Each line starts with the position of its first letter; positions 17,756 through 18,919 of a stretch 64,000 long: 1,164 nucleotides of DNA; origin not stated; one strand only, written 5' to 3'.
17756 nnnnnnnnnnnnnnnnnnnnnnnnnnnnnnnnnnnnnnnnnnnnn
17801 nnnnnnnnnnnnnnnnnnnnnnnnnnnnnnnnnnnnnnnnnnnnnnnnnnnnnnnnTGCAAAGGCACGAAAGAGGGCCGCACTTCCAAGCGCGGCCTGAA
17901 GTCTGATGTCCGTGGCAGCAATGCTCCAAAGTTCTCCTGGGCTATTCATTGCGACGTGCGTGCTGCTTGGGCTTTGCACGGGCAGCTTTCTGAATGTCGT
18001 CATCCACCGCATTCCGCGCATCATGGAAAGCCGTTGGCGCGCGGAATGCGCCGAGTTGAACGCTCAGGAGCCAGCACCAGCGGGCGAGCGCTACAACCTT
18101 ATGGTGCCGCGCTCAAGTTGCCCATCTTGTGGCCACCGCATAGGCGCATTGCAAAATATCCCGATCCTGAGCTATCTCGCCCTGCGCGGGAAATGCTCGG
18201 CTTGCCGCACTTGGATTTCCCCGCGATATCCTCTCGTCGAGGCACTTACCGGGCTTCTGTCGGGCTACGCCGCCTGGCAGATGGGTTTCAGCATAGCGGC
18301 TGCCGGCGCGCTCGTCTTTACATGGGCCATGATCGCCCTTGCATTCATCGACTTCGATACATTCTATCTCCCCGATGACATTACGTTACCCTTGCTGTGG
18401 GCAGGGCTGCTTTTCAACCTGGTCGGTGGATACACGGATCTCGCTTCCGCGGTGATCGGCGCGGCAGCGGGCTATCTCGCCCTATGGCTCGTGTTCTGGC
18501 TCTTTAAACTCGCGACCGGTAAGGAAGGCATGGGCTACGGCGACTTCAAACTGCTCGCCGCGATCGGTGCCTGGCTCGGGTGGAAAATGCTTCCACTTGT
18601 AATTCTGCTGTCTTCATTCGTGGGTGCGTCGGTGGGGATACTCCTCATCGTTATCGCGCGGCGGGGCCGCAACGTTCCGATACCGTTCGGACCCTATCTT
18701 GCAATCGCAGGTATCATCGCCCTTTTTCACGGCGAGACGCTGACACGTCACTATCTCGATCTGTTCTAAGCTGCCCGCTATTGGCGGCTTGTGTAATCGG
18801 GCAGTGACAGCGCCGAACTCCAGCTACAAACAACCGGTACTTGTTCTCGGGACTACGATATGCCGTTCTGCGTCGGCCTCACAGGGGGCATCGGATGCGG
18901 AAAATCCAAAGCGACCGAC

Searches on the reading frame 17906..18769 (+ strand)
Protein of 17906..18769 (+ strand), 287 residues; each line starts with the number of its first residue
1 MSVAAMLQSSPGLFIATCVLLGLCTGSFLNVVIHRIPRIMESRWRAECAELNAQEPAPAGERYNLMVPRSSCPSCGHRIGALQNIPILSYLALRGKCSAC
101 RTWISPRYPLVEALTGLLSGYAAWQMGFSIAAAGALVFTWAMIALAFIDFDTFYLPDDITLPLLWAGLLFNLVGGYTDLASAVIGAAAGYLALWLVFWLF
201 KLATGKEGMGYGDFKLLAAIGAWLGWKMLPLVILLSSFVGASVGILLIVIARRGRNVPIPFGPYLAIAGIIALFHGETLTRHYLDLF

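Call 61: search_protein_families(library=pfam, proteins=[window:17906-18769:+], max_evalue=0.001)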
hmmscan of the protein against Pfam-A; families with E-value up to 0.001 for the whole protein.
window:17906-18769:+ (287 aa): 2 families
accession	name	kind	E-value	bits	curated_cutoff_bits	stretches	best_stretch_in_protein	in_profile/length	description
PF06750.18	A24_N_bact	-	6.5e-33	113.1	23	1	20-125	1-83/84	Bacterial Peptidase A24 N-terminal domain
PF01478.23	Peptidase_A24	-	2.2e-27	96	26.5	1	136-245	1-104/104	Type IV leader peptidase family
